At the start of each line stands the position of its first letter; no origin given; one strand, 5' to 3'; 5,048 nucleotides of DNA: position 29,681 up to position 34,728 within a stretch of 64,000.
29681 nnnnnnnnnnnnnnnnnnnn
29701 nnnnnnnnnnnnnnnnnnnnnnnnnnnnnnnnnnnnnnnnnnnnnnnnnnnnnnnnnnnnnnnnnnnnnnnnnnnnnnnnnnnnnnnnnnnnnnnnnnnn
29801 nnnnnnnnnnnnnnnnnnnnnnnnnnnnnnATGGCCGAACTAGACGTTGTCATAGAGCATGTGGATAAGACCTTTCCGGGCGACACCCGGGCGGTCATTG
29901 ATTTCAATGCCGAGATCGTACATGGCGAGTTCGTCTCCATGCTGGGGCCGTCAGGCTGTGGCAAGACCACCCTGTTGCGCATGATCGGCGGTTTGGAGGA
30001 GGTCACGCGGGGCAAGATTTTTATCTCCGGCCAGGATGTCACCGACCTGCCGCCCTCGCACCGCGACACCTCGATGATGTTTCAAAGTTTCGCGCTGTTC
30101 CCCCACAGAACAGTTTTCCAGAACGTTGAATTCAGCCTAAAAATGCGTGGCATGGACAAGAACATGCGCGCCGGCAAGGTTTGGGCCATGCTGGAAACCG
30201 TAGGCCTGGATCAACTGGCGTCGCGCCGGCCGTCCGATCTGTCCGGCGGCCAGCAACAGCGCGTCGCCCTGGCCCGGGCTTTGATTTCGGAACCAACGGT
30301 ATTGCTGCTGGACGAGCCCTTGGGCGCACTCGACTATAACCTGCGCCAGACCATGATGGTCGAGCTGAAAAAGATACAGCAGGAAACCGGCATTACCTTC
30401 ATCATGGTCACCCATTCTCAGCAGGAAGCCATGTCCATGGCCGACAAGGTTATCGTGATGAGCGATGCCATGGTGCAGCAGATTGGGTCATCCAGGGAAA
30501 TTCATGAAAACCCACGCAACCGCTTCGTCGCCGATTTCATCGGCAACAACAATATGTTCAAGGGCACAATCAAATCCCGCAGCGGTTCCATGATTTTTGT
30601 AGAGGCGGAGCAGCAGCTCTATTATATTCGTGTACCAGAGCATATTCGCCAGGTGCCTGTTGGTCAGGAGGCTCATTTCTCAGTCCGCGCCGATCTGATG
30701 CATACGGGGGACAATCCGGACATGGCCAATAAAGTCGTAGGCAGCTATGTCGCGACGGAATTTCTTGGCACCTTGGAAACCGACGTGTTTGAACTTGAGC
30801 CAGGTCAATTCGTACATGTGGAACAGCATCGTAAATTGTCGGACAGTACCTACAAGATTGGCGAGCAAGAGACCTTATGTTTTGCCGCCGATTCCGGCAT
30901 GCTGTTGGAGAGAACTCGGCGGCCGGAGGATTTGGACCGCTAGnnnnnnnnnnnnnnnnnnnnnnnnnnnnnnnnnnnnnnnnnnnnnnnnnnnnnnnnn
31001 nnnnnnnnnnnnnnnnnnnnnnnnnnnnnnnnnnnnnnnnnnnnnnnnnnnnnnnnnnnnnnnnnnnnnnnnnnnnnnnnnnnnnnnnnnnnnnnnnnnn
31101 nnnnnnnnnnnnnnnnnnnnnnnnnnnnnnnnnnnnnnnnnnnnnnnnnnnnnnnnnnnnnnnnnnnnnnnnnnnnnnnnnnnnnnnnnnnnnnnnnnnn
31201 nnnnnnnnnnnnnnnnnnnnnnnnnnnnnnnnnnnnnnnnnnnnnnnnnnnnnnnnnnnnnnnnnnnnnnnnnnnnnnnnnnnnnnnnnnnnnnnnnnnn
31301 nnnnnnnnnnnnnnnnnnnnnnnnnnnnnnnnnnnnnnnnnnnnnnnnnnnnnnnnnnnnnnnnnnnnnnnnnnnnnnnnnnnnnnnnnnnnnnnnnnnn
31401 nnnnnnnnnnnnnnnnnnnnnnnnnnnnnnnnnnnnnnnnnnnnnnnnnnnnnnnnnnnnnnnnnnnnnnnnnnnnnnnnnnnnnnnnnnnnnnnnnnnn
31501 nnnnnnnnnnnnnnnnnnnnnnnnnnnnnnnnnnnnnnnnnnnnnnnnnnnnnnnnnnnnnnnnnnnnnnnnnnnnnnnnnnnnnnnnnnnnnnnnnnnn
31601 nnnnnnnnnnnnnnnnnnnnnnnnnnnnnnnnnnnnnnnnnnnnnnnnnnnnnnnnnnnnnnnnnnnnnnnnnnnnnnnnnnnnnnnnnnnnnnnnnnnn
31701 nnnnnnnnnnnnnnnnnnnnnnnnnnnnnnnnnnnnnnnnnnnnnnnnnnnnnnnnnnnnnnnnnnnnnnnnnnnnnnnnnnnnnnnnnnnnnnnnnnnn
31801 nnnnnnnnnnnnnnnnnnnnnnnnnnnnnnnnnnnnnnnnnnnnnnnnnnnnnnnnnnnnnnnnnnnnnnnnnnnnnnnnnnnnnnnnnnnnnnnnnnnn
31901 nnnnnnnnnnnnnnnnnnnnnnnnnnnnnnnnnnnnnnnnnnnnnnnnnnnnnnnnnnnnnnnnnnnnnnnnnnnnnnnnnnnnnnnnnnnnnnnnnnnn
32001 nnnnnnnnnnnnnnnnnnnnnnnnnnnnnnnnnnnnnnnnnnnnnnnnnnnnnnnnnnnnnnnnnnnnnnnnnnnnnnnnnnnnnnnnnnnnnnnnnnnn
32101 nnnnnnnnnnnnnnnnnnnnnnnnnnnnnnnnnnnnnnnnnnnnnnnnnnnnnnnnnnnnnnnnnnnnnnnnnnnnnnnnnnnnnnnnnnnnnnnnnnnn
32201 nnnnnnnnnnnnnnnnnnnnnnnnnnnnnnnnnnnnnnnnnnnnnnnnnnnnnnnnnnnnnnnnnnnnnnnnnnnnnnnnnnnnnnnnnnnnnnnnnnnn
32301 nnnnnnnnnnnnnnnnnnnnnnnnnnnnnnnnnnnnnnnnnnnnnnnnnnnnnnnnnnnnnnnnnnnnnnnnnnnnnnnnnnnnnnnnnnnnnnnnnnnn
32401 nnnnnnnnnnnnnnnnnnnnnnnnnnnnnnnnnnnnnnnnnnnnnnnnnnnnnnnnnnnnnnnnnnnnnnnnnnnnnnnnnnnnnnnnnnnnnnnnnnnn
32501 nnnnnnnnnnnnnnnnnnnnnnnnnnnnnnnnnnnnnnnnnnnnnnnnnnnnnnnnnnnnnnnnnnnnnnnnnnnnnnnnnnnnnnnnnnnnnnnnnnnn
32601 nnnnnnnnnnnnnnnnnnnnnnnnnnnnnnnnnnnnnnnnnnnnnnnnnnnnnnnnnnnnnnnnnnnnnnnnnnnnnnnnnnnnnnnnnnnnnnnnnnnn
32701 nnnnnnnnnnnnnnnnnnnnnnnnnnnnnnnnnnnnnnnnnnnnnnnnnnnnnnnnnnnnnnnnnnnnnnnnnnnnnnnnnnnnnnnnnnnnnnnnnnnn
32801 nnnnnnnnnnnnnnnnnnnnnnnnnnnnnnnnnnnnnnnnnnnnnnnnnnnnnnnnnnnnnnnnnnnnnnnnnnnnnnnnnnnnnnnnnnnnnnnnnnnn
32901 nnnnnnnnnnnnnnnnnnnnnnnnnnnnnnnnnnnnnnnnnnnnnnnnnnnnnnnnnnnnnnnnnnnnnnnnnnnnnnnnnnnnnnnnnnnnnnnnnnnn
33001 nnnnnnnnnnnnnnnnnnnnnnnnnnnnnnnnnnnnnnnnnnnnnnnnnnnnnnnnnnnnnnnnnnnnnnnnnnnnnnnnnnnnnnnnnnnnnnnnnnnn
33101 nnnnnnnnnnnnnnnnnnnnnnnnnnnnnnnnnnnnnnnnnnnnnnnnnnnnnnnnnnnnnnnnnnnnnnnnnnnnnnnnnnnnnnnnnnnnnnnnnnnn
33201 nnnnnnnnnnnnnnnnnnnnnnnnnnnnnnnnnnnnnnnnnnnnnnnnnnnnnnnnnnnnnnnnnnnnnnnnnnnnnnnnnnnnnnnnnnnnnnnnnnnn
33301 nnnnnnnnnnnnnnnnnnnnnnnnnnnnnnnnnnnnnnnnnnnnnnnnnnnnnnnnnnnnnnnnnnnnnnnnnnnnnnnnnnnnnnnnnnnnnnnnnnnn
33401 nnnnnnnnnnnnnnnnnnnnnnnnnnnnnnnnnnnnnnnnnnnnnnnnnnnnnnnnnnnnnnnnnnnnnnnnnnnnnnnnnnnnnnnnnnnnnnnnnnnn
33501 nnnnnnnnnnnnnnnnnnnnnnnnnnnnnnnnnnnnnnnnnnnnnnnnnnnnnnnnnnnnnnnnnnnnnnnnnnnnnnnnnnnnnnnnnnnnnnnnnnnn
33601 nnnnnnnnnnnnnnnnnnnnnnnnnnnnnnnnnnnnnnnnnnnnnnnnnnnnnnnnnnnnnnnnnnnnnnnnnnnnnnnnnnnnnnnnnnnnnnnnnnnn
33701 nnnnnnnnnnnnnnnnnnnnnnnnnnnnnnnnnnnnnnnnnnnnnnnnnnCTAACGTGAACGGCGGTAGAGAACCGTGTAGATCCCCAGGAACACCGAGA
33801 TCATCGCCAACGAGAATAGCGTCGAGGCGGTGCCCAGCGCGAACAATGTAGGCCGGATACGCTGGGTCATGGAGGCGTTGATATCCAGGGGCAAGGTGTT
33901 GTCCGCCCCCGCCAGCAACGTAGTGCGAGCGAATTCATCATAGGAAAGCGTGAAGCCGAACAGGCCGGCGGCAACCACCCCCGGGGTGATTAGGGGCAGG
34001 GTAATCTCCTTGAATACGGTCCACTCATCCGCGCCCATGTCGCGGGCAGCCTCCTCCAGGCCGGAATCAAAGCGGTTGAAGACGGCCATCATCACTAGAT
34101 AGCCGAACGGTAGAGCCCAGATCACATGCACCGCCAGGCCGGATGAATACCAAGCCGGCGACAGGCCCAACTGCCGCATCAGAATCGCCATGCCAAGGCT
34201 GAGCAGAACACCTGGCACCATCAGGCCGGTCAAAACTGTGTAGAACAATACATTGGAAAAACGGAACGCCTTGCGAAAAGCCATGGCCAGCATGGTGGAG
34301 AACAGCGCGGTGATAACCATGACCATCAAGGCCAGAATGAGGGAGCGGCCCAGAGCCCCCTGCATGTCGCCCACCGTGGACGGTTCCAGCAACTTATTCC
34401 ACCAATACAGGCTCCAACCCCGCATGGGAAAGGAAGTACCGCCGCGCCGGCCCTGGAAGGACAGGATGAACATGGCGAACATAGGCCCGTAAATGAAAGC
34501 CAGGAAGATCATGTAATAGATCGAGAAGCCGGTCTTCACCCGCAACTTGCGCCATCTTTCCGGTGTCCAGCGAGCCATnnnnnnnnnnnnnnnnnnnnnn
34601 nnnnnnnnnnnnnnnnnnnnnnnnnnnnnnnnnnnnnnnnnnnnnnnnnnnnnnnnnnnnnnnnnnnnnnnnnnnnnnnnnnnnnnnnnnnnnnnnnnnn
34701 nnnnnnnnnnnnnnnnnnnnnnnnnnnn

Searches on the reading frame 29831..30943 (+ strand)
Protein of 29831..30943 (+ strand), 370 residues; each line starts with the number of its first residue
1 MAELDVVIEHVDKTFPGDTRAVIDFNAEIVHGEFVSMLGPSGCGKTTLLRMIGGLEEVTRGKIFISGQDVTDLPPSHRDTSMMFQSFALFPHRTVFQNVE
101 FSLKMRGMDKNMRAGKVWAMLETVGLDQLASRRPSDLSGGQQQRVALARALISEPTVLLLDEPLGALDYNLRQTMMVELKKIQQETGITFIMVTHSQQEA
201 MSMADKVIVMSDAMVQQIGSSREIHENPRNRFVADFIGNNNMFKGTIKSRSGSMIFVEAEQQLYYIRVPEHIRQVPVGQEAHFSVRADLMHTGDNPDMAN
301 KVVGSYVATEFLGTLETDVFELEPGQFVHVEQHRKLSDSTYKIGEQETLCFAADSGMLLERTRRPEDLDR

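Call 36: search_protein_families(library=ncbifam, proteins=[window:29831-30943:+], max_evalue=0.00001)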
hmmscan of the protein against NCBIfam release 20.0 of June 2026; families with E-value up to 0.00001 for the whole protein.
window:29831-30943:+ (370 aa): 186 families (the best 25 are shown)
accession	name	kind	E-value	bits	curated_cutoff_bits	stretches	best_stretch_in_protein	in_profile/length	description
NF006987.0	PRK09452.1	equivalog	5.8e-102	341.2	482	1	7-335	19-346/378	spermidine/putrescine ABC transporter ATP-binding protein PotA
TIGR03265.1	PhnT2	equivalog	9.6e-101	337.5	457.7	1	6-320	5-310/353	putative 2-aminoethylphosphonate ABC transporter ATP-binding protein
TIGR01187.1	potA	subfamily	3.1e-98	328.8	355.6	1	37-356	1-322/325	polyamine ABC transporter ATP-binding protein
NF043075.1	MMSYN1_0197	equivalog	3.5e-91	305.7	550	1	8-248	5-244/341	spermidine/putrescine ABC transporter ATP-binding protein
NF008653.0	PRK11650.1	subfamily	2.4e-90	303.2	432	1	6-300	4-295/357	sn-glycerol-3-phosphate ABC transporter ATP-binding protein UgpC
NF008621.0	PRK11607.1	equivalog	4e-84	282.6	613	1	8-359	22-375/377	putrescine ABC transporter ATP-binding subunit PotG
NF008233.0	PRK11000.1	equivalog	2.2e-81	273.6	568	1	5-313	3-309/369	maltose/maltodextrin ABC transporter ATP-binding protein MalK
NF008513.0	PRK11432.1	equivalog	7.1e-79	265.2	496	1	6-252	7-252/351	ferric ABC transporter ATP-binding protein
NF040840.2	tungstate_WtpC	equivalog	1.5e-78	264.5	440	1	22-261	16-254/347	tungstate ABC transporter ATP-binding protein WtpC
TIGR00968.1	3a0106s01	subfamily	9.9e-77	257.6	342.75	1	6-242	1-236/237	sulfate ABC transporter ATP-binding protein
NF040933.2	ABC_arch_GlcV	equivalog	2.1e-74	250.5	450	1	5-257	2-259/357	glucose ABC transporter ATP-binding protein GlcV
TIGR03258.1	PhnT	equivalog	9.5e-73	245.3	499.15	1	6-251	9-254/359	2-aminoethylphosphonate ABC transport system ATP-binding subunit PhnT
NF008105.0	PRK10851.1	equivalog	9.9e-73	244.9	502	1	6-261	3-258/362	sulfate/thiosulfate ABC transporter ATP-binding protein CysA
TIGR01186.1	proV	subfamily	8.7e-68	229.1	326.6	1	17-245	4-238/363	betaine/proline/choline family ABC transporter ATP-binding protein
NF040729.1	ABC_ATP_SaoA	equivalog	2.1e-58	197.7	360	1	7-233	3-229/248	ABC transporter ATP-binding protein SaoA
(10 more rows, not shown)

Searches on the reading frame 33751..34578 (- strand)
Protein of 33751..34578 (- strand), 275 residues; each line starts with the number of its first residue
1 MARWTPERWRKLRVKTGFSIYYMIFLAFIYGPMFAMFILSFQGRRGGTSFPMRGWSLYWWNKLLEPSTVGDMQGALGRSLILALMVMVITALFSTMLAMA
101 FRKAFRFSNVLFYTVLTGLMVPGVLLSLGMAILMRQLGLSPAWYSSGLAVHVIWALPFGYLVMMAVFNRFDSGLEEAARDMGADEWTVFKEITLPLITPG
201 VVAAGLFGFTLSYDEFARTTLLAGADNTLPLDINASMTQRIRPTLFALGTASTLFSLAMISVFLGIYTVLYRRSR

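Call 36: search_protein_families(library=ncbifam, proteins=[window:33751-34578:-], max_evalue=0.00001)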
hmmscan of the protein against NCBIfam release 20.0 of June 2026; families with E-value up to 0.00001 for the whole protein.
window:33751-34578:- (275 aa): 18 families
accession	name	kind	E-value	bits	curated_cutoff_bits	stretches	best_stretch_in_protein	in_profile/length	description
NF007047.0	PRK09500.1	equivalog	2.1e-32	112.8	326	1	20-261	9-246/257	spermidine/putrescine ABC transporter permease PotC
NF007889.0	PRK10592.1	equivalog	3.4e-23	82.6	476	1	22-261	16-257/281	putrescine ABC transporter permease PotI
NF043073.1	MMSYN1_0195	equivalog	1.1e-19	70.2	1250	1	19-260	7-241/1021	spermidine/putrescine ABC transporter permease/substrate-binding protein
TIGR02141.1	modB_ABC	equivalog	2.2e-13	50.4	182.6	1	79-261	3-200/208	molybdate ABC transporter permease subunit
NF040932.1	ABC_arch_GlcU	equivalog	5.8e-13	49.1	340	1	23-268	10-260/272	glucose ABC transporter permease GlcU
TIGR03255.1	PhnV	equivalog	6.4e-13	49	358.7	1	4-240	3-237/270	2-aminoethylphosphonate ABC transport system, membrane component PhnV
TIGR03262.1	PhnU2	equivalog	5.1e-12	45.2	593.25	1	19-234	8-223/546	putative 2-aminoethylphosphonate ABC transporter permease subunit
NF007044.0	PRK09497.1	equivalog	8.4e-12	45.1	348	1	27-267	21-271/285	spermidine/putrescine ABC transporter permease PotB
NF011624.0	PRK15050.1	equivalog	2.5e-11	43.3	247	1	153-273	170-284/297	2-aminoethylphosphonate ABC transporter permease subunit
NF006939.0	PRK09421.1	equivalog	8.1e-11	41.7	262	1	102-234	39-187/230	molybdate ABC transporter permease subunit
TIGR03226.1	PhnU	equivalog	1.3e-10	41.2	283.45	1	156-273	191-302/311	2-aminoethylphosphonate ABC transporter permease subunit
TIGR01581.1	Mo_ABC_porter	hypoth_equivalog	1.1e-09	38.2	210.3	1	70-243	17-206/225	ABC transporter permease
TIGR02139.1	permease_CysT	equivalog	5.6e-09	36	246.1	1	53-226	34-214/265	sulfate ABC transporter permease subunit CysT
TIGR00969.1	3a0106s02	subfamily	7.7e-09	35.4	240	1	60-263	47-264/272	sulfate ABC transporter permease subunit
NF008208.0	PRK10971.1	equivalog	1.3e-07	31.4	415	1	120-268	105-262/277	sulfate/thiosulfate ABC transporter permease CysT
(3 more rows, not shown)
